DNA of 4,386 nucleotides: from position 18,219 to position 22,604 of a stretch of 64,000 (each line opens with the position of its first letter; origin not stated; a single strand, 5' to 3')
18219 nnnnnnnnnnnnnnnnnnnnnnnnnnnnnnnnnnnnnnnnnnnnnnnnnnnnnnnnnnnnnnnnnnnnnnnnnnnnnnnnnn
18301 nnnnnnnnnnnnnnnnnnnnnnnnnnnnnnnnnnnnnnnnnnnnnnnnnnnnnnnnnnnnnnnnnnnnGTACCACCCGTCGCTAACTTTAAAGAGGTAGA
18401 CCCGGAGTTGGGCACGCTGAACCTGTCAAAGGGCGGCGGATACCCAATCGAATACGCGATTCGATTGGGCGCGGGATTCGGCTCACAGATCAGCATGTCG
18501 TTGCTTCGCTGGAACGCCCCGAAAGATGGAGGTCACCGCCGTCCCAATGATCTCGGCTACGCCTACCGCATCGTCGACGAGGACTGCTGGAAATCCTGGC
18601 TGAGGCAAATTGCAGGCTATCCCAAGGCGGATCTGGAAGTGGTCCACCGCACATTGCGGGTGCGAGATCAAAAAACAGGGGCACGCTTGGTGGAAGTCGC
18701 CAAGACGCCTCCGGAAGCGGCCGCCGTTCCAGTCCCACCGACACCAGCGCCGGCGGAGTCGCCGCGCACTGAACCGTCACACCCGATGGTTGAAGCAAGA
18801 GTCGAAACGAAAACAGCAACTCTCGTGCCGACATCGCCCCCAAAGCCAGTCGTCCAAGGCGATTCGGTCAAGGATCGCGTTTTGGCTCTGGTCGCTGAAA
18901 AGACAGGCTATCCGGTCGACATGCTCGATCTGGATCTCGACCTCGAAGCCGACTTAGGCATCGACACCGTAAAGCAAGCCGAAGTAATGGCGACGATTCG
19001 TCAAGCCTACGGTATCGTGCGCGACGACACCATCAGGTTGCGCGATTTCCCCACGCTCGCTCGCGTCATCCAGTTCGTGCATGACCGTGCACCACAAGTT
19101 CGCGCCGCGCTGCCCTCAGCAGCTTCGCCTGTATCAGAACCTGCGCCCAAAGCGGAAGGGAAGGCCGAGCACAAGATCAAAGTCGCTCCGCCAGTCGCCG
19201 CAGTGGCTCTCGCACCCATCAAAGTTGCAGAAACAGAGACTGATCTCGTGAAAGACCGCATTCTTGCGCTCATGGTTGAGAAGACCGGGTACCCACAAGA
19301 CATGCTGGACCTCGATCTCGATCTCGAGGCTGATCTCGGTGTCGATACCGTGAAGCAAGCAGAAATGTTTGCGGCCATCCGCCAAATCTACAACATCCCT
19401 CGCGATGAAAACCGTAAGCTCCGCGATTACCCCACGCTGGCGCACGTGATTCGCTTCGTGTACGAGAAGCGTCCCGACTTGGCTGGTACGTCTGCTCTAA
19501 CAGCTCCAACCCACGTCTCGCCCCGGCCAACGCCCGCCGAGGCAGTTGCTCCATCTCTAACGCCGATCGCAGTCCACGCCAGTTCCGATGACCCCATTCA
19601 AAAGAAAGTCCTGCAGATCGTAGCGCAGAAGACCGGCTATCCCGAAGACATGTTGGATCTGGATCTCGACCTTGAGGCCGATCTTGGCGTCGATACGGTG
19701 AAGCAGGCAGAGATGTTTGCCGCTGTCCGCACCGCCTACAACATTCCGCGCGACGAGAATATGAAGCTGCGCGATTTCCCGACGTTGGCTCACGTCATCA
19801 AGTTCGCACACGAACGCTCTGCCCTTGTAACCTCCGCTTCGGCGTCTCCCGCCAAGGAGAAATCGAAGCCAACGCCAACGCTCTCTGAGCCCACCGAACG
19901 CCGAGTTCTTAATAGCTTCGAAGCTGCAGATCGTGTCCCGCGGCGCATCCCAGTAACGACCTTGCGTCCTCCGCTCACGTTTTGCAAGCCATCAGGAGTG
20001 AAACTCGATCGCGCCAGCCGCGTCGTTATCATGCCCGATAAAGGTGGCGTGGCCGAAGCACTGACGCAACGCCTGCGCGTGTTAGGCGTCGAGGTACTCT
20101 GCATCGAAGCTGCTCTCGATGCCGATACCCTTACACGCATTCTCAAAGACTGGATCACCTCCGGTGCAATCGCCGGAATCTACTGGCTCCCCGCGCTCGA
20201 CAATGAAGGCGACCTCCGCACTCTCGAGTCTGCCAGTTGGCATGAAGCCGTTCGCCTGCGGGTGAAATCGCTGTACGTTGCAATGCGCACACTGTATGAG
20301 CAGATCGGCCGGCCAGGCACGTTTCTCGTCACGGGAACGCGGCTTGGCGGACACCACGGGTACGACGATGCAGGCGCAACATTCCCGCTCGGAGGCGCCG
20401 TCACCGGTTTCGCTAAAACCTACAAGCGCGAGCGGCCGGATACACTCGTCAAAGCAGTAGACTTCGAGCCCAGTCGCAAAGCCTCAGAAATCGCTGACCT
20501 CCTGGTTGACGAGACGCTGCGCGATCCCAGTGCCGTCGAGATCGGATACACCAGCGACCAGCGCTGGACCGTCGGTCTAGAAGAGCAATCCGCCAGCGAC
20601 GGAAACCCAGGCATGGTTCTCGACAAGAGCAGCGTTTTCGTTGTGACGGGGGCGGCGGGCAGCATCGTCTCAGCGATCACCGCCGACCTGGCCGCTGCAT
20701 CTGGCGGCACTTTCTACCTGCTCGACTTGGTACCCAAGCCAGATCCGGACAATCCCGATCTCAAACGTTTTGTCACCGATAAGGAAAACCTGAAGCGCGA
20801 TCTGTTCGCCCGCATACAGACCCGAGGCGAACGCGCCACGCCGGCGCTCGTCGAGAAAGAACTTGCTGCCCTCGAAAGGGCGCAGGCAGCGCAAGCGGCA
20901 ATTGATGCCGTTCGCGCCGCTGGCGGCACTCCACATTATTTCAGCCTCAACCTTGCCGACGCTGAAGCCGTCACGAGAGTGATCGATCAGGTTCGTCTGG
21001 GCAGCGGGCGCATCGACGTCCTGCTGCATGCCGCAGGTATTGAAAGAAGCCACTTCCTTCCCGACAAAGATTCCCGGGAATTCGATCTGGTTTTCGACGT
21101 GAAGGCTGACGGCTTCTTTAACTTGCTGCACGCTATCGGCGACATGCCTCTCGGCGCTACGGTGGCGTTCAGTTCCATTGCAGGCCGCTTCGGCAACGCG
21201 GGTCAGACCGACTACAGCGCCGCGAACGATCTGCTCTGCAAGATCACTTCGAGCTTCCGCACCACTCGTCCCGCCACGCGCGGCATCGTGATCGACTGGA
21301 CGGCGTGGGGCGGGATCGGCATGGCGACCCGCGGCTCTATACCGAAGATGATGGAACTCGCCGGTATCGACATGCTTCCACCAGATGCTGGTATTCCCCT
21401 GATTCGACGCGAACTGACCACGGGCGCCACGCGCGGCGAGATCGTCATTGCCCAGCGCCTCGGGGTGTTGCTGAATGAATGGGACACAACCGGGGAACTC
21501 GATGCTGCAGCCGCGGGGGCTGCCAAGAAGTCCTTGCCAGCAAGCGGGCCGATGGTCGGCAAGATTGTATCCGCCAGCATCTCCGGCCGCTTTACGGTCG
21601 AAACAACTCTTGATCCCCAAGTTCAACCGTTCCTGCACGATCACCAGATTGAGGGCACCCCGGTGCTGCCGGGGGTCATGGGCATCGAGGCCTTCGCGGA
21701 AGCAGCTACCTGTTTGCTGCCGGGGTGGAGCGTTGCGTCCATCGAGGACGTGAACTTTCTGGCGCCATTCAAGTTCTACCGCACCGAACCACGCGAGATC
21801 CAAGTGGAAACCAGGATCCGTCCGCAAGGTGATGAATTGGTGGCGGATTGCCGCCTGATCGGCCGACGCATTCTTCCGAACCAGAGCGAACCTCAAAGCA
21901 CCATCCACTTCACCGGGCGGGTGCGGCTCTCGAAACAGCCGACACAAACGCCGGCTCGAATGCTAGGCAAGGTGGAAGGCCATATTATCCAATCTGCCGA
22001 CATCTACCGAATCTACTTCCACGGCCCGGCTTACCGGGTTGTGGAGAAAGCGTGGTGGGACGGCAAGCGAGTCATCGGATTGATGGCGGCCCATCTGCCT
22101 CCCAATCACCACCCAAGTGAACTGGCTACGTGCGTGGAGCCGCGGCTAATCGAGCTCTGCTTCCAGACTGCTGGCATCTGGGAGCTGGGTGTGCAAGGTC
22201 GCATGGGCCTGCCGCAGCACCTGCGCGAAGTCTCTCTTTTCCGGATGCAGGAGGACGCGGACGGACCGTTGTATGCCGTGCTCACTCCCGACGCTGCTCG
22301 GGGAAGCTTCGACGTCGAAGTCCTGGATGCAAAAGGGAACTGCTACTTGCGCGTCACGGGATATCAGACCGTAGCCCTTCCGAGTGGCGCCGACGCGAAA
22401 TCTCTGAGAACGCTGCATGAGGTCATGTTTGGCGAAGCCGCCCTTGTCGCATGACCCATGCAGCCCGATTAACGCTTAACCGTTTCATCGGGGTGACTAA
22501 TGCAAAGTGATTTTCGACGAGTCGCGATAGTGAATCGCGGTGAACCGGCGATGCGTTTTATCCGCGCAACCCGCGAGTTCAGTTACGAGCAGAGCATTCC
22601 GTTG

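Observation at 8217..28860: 20.6-kb co-directional block joining a quinone-linked ETF/acyl-CoA dehydrogenase redox module to an orphan PfaA-like megasynthase, a single-chain carboxylase and a PPTase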

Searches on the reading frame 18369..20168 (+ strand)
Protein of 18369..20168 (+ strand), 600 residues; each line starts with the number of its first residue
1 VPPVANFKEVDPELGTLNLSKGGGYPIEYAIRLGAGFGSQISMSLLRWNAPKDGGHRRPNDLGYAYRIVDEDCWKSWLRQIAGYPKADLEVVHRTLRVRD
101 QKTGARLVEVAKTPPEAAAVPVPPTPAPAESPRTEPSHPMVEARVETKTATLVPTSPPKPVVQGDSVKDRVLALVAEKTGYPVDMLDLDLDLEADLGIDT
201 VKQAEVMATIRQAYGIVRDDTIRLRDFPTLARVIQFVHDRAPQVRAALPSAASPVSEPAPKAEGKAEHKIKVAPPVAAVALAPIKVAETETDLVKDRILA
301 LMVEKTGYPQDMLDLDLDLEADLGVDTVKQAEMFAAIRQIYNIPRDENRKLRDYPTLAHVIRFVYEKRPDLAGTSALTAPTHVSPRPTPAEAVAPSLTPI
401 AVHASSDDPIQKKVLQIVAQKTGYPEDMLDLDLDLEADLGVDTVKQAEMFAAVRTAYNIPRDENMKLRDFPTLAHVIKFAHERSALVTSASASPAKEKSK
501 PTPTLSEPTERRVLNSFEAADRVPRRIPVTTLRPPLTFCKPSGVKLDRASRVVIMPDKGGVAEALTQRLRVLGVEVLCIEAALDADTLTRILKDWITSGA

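Call 6: search_protein_families(library=pfam, proteins=[window:18369-20168:+], max_evalue=0.01)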
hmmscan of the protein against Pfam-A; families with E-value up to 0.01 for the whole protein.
window:18369-20168:+ (600 aa): 2 families
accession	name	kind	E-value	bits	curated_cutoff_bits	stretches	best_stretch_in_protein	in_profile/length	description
PF00550.31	PP-binding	-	1e-21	77.4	20.8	3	169-237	1-67/67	Phosphopantetheine attachment site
PF07377.18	DUF1493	-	5.2e-06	27.5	21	0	409-471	3-71/108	Protein of unknown function (DUF1493)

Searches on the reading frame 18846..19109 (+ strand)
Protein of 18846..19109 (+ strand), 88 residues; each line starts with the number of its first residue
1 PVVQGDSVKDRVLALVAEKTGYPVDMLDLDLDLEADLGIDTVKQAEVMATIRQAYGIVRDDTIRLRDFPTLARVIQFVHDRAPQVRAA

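Call 91: search_solved_structures(query=window:18846-19109:+, max_evalue=1, show_alignments=5)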
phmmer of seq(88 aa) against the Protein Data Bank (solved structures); distinct sequences matched with E-value up to 1: 49.
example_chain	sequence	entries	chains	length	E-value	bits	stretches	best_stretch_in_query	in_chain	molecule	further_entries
5y08_A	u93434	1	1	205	3.9e-11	46.3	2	6-72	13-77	4-hydroxy-2,2'-bipyrrole-5-methanol synthase PigH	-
2lol_A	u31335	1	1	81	0.0032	21.1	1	6-81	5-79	Acyl carrier protein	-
2koo_A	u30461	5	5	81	0.032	17.9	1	13-77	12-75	Acyl carrier protein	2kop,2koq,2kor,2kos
2cnr_A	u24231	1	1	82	0.032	17.9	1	13-73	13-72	ACYL CARRIER PROTEIN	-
1or5_A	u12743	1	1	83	0.047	17.4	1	12-64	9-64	acyl carrier protein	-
6m01_B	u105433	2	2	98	0.049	17.3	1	35-70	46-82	Putative ACP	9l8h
2ehs_A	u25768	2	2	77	0.052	17.2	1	7-80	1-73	Acyl carrier protein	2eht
4ca3_A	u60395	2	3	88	0.054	17.2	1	31-83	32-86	HYBRID POLYKETIDE SYNTHASE-NON RIBOSOMAL PEPTIDE SYNTHETASE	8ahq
9hcg_w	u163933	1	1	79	0.063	17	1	6-61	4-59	Acyl carrier protein, mitochondrial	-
7b0n_U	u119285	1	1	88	0.08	16.6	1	3-78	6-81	Acyl carrier protein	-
8zsk_AB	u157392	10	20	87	0.083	16.6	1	6-61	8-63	Acyl carrier protein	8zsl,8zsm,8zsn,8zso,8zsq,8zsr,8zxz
9iho_T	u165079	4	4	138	0.085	16.6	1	15-78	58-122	Acyl carrier protein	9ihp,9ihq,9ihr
7v2c_G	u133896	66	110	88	0.086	16.5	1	6-61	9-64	Acyl carrier protein, mitochondrial | Acyl carrier protein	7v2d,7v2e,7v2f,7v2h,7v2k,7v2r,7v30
6lvt_A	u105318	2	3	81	0.093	16.4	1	7-79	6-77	Acyl carrier protein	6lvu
5lc5_U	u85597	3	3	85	0.094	16.4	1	6-61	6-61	Acyl carrier protein, mitochondrial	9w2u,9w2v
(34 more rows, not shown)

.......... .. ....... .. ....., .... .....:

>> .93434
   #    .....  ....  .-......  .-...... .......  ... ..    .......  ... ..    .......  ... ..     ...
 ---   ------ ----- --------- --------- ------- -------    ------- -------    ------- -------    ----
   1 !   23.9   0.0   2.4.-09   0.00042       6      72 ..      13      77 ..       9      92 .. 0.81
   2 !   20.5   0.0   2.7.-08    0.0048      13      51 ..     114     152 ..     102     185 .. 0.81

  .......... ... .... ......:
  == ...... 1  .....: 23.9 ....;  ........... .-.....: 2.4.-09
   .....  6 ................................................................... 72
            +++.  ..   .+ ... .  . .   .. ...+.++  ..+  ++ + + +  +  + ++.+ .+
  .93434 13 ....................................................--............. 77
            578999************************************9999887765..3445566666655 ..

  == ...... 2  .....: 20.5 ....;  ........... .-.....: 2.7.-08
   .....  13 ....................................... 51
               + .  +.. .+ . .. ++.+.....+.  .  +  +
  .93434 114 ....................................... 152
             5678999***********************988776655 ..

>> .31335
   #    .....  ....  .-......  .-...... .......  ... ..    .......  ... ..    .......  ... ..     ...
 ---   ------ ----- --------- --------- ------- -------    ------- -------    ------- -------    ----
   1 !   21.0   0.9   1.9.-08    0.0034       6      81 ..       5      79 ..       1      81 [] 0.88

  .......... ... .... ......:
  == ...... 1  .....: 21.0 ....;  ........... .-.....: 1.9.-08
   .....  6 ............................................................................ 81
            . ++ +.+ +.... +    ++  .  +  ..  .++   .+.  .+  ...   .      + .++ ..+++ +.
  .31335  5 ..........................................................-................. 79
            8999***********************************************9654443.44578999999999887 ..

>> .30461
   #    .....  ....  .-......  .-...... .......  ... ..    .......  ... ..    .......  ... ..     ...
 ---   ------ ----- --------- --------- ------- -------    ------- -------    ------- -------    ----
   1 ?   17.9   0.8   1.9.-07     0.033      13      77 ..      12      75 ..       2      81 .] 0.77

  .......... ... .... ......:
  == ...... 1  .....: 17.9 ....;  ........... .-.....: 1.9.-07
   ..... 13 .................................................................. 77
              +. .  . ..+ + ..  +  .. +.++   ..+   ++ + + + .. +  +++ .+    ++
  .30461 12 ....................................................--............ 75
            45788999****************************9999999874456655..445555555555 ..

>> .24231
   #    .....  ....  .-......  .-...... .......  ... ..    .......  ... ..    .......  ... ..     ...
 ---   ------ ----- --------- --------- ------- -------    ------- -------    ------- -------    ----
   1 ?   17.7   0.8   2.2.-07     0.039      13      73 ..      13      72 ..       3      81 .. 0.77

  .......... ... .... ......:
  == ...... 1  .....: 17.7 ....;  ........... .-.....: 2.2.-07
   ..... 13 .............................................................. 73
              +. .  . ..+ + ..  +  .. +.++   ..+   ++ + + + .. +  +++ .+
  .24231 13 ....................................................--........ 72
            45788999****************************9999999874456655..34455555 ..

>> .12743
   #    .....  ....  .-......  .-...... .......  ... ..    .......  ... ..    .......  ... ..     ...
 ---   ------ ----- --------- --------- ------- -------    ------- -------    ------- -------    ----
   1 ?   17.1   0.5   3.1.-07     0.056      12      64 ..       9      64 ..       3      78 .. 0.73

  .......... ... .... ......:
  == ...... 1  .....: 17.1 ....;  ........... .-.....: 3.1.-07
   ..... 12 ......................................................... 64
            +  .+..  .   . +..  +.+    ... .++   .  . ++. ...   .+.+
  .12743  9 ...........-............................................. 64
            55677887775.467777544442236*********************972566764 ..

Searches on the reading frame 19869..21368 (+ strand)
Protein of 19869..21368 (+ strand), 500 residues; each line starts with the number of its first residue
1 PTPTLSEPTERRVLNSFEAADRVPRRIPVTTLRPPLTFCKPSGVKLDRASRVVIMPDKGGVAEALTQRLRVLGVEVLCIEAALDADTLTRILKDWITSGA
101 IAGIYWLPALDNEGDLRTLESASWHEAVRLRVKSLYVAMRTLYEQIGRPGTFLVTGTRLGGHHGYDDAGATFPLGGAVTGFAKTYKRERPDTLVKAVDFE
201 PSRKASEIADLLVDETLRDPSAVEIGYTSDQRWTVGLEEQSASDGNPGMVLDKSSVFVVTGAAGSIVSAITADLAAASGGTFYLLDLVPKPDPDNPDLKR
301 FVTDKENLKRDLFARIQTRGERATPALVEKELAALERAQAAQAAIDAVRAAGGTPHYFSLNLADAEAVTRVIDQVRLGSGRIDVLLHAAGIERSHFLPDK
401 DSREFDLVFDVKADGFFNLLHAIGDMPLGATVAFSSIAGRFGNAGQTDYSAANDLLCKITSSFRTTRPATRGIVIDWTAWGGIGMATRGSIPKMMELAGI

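Call 6: search_protein_families(library=pfam, proteins=[window:19869-21368:+], max_evalue=0.01)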
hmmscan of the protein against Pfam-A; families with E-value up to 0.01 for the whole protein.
window:19869-21368:+ (500 aa): 4 families
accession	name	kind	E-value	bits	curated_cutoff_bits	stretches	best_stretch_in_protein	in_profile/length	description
PF08659.16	KR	-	7.5e-26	91.6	22.6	1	334-481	30-179/180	KR domain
PF00106.31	adh_short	-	1.1e-15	58.1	26.6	1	335-466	31-166/195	short chain dehydrogenase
PF13561.12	adh_short_C2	-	1.6e-13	51.3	27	1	332-459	23-153/236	Enoyl-(Acyl carrier protein) reductase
PF21394.3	Beta-ketacyl_N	-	0.0019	18.3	26.9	1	165-215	119-170/170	Beta-ketoacyl synthase-like, N-terminal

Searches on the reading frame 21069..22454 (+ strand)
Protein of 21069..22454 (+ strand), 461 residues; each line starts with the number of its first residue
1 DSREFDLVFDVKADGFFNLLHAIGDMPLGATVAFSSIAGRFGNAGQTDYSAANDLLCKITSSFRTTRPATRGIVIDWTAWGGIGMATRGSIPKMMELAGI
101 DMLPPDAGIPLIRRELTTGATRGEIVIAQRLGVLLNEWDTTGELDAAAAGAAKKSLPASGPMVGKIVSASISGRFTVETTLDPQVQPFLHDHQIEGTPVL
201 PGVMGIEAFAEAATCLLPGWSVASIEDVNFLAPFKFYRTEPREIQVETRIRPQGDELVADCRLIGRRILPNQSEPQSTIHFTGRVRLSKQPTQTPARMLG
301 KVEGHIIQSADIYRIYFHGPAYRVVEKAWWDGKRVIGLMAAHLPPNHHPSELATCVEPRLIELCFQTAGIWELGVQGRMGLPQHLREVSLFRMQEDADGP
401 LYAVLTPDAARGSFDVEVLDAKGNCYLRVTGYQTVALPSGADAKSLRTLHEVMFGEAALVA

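Call 6: search_protein_families(library=pfam, proteins=[window:21069-22454:+], max_evalue=0.01)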
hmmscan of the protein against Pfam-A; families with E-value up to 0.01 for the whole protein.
window:21069-22454:+ (461 aa): 5 families
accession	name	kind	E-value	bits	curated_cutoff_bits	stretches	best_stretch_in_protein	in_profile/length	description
PF14765.12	PS-DH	-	3.6e-15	56.3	23.7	1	314-442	29-164/166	Polyketide synthase dehydratase N-terminal domain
PF21089.3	PKS_DH_N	-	1.1e-13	51.4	27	1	161-249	2-89/103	Polyketide synthase dehydratase domain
PF08659.16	KR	-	6.9e-12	46.1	22.6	1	3-81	103-179/180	KR domain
PF22818.2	ApeI-like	-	0.0021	18.7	28.5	1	178-234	19-74/119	ApeI dehydratase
PF07977.19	FabA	-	0.0037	17.3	23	1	187-261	38-108/138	FabA-like domain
